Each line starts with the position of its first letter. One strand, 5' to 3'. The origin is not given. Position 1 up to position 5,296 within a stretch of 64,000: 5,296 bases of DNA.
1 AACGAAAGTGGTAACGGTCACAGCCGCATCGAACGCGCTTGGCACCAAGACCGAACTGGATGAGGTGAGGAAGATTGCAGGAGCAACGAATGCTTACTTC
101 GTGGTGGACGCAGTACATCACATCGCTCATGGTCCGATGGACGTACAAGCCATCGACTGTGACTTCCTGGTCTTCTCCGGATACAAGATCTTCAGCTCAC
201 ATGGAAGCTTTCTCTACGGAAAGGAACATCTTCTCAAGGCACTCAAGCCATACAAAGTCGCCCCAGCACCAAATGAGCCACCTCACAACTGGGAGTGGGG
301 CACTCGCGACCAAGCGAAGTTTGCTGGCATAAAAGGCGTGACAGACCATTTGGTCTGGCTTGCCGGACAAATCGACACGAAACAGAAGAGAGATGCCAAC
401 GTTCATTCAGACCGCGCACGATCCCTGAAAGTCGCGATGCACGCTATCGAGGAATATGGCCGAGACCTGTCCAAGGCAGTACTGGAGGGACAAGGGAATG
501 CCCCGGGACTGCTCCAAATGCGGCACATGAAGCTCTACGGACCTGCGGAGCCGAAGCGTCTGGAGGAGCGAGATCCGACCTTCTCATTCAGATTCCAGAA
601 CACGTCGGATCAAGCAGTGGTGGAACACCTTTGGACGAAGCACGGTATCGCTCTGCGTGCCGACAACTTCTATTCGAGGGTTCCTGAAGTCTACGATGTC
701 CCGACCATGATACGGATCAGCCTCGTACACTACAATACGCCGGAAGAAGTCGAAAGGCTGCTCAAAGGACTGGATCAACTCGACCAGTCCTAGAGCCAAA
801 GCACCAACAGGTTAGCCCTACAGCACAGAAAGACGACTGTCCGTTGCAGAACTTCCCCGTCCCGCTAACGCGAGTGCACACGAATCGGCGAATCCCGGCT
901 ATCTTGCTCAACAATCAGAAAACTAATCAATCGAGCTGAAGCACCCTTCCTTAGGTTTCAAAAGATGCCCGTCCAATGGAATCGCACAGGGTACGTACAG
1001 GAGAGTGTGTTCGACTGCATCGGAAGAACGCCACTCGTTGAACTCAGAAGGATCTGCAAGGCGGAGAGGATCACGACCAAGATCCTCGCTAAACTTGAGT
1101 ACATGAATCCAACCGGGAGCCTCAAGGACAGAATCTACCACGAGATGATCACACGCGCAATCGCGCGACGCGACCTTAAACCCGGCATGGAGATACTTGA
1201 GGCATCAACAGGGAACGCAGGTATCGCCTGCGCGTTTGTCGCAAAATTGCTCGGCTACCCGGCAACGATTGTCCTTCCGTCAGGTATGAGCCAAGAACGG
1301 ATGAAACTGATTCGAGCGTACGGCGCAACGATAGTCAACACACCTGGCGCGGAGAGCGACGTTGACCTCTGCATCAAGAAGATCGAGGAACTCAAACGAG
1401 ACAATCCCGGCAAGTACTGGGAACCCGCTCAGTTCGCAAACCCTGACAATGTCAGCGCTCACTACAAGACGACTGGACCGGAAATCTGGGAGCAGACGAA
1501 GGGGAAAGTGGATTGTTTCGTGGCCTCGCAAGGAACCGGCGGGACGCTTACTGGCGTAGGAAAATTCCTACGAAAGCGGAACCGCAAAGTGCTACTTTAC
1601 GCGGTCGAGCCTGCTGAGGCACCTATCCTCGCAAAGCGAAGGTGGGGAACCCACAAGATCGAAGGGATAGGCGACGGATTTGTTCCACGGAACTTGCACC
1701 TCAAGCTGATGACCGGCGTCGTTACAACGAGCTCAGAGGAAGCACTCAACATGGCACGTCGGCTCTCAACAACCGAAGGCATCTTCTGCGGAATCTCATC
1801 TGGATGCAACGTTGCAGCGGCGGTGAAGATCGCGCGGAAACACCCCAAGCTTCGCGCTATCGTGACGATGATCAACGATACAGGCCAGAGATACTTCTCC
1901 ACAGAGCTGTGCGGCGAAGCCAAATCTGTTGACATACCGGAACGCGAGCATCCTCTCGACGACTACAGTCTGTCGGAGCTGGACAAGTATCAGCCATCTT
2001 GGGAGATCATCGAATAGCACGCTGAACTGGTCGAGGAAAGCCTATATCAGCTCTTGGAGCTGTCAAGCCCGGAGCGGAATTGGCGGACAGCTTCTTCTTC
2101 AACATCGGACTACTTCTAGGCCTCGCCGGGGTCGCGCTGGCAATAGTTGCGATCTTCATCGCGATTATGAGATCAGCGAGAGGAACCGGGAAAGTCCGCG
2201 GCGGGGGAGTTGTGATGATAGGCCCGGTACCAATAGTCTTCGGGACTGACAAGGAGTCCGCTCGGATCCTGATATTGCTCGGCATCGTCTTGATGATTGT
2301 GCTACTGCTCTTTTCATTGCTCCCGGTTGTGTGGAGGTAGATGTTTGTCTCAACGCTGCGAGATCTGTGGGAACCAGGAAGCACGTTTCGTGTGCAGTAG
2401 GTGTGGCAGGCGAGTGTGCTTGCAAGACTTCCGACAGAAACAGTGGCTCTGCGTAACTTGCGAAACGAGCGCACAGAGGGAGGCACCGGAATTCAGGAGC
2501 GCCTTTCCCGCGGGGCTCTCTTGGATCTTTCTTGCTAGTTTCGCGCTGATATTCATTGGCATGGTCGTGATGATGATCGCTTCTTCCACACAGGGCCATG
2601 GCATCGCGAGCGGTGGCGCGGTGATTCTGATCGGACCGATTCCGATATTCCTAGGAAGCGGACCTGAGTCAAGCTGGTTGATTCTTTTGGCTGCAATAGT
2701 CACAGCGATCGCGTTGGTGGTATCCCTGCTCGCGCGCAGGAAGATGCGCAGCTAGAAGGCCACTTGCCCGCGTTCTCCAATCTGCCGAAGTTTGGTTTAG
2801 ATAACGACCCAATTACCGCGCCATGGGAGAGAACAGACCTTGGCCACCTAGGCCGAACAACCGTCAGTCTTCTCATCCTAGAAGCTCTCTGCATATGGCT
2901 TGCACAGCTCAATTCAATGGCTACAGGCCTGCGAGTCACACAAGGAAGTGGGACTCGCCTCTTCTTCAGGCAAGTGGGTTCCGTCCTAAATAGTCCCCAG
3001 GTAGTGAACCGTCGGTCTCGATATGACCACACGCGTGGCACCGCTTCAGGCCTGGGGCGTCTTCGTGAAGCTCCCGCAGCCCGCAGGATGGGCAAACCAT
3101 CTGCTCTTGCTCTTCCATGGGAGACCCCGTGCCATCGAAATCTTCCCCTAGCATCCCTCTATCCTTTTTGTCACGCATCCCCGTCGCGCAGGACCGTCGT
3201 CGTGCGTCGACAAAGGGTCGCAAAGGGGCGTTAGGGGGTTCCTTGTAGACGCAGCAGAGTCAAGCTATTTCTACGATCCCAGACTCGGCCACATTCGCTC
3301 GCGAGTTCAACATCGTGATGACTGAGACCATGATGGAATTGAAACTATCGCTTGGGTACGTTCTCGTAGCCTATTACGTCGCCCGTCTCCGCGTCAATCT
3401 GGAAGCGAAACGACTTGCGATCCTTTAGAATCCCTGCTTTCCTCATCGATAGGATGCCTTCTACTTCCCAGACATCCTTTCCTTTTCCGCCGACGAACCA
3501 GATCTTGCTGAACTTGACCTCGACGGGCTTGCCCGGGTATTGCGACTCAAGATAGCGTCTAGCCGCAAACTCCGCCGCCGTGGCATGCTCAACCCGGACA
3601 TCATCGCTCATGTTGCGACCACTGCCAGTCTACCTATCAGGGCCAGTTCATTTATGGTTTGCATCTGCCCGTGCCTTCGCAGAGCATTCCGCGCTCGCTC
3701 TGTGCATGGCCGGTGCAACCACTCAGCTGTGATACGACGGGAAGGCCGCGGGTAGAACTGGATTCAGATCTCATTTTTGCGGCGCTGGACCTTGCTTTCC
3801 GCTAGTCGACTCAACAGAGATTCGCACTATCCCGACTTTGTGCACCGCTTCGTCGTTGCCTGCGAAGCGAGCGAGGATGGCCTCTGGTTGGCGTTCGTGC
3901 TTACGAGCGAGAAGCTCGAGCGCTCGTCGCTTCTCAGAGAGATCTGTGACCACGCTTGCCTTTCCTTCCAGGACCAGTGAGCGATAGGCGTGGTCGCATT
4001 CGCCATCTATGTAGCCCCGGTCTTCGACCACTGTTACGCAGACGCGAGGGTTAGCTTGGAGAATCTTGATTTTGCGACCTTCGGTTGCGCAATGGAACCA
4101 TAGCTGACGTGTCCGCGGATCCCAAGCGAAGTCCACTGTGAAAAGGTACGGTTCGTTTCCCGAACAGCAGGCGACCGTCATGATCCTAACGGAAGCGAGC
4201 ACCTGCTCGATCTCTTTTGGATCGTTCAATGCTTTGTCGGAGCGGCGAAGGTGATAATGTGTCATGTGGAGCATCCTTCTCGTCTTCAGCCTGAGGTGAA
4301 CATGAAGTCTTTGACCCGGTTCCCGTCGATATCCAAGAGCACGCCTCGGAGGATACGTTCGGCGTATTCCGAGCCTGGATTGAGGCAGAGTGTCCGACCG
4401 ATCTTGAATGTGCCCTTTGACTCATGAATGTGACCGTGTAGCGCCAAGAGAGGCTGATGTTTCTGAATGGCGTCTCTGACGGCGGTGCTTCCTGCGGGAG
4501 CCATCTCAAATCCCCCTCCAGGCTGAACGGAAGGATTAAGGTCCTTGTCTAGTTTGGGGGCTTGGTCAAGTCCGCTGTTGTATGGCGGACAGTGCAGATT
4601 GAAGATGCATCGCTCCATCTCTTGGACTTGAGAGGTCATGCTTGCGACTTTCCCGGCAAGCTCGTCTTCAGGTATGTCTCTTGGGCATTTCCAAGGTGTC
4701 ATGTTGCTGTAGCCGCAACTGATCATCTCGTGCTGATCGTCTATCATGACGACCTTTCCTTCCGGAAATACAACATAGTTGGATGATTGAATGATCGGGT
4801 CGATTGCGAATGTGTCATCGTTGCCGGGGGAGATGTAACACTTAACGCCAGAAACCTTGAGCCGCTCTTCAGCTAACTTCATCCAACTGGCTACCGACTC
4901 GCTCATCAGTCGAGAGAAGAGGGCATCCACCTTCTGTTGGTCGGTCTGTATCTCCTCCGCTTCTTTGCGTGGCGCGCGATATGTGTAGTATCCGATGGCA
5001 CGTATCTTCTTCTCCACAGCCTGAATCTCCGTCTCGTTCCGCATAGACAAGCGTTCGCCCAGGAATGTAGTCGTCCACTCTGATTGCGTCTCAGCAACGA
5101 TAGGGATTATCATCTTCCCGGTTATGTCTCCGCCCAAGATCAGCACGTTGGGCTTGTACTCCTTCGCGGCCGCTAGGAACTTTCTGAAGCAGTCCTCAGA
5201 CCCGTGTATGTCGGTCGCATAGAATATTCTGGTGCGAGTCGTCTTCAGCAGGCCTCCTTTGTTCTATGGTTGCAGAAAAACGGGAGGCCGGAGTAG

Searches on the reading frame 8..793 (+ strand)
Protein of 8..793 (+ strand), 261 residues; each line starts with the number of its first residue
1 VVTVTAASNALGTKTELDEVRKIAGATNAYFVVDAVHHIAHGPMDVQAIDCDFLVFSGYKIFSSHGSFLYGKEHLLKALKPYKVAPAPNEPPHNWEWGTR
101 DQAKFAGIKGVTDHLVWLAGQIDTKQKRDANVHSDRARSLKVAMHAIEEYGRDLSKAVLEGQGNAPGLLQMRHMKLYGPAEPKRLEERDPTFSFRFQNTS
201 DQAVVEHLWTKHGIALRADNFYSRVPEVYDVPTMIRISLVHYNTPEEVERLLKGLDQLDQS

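Call 28: search_protein_families(library=pfam, proteins=[window:8-793:+], max_evalue=0.001)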
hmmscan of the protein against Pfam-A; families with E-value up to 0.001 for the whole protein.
window:8-793:+ (261 aa): 1 family
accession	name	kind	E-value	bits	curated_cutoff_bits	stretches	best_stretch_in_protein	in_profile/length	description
PF00266.25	Aminotran_5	-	8.3e-30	104.4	21.5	2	2-108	143-261/371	Aminotransferase class-V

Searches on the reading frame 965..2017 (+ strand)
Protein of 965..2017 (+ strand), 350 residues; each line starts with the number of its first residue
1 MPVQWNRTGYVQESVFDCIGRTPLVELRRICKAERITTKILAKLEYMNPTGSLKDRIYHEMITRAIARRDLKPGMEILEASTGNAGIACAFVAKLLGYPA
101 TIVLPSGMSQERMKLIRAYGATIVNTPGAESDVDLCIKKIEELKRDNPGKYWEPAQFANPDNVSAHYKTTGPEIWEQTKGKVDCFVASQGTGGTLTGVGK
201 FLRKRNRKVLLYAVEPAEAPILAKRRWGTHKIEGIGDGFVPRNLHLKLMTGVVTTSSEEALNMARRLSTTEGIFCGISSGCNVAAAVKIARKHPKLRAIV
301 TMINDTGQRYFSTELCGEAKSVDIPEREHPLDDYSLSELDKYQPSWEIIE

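Call 28: search_protein_families(library=pfam, proteins=[window:965-2017:+], max_evalue=0.001)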
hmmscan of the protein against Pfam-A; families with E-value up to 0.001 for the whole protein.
window:965-2017:+ (350 aa): 1 family
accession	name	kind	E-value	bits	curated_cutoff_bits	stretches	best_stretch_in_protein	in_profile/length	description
PF00291.31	PALP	-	6.8e-75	252.6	35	1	16-303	2-293/295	Pyridoxal-phosphate dependent enzyme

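Call 58: find_encoding_contigs(protein=window:965-2014:+, flank=10000, max_places=1)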
Protein window:965-2014:+ (350 aa): 3 contigs read that carry it; 1 place shown.
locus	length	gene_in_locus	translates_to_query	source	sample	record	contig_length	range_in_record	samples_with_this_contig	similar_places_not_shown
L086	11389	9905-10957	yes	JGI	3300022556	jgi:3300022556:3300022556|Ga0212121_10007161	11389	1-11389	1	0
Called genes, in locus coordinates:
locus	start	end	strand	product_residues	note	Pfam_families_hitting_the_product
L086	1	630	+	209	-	?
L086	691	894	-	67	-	-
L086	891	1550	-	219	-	PF10050:DUF2284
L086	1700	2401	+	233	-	PF00857:Isochorismatase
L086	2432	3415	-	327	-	PF00005:ABC_tran, PF02463:SMC_N (weak), PF13304:AAA_21 (weak), PF08352:oligo_HPY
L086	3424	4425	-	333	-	PF00005:ABC_tran, PF13304:AAA_21, PF08352:oligo_HPY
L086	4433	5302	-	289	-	PF12911:OppC_N (weak), PF00528:BPD_transp_1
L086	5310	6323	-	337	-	PF19300:BPD_transp_1_N, PF00528:BPD_transp_1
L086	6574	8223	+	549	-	PF00496:SBP_bac_5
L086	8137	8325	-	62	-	-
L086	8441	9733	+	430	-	PF00155:Aminotran_1_2, PF00266:Aminotran_5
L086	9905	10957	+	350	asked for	PF00291:PALP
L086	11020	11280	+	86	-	PF01998:DUF131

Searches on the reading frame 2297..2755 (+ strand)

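Call 28: search_protein_families(library=pfam, proteins=[window:2297-2755:+], max_evalue=0.001)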
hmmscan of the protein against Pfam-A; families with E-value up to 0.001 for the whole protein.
window:2297-2755:+ (152 aa): 2 families
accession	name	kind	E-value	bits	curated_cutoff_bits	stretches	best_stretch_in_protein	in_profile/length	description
PF01998.22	DUF131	-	1.3e-06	28.4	22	1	88-142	2-61/62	Protein of unknown function DUF131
PF04438.22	zf-HIT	-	8.4e-05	22.7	24.7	1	19-41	3-24/30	HIT zinc finger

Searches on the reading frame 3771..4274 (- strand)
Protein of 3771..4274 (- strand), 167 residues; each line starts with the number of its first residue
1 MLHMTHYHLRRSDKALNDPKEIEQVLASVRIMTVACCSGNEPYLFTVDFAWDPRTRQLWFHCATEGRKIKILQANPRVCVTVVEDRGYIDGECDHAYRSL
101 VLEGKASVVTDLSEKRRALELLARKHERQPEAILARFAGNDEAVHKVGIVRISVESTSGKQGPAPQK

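Call 28: search_protein_families(library=pfam, proteins=[window:3771-4274:-], max_evalue=0.001)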
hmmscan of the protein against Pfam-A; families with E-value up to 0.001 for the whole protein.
window:3771-4274:- (167 aa): 3 families
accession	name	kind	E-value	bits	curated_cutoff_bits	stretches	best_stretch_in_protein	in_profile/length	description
PF12900.13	Pyridox_ox_2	-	8.6e-20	71.6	27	1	18-161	1-140/140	Pyridoxamine 5'-phosphate oxidase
PF01243.27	PNPOx_N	-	2.1e-13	51.1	28.1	1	19-126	2-93/120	Pyridoxamine 5'-phosphate oxidase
PF04299.18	FMN_bind_2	-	3.9e-07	30.4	22.4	1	15-132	8-140/168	Putative FMN-binding domain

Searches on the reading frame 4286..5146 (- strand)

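Call 28: search_protein_families(library=pfam, proteins=[window:4286-5146:-], max_evalue=0.001)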
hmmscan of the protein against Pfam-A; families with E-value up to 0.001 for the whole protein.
window:4286-5146:- (286 aa): 0 families

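Call 32: search_protein_families(library=ncbifam, proteins=[window:4286-5146:-], max_evalue=0.1)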
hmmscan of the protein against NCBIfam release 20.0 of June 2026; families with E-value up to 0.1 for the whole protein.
window:4286-5146:- (286 aa): 3 families
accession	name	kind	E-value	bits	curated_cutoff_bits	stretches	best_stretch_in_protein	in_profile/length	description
NF003743.0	PRK05340.1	equivalog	0.0019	17.4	134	0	91-145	62-116/242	UDP-2,3-diacylglucosamine diphosphatase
TIGR01854.1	lipid_A_lpxH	equivalog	0.035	13.4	190.35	0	92-145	60-113/231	UDP-2,3-diacylglucosamine diphosphatase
TIGR03729.1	acc_ester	subfamily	0.073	12.5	148.25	0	216-254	194-232/239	putative phosphoesterase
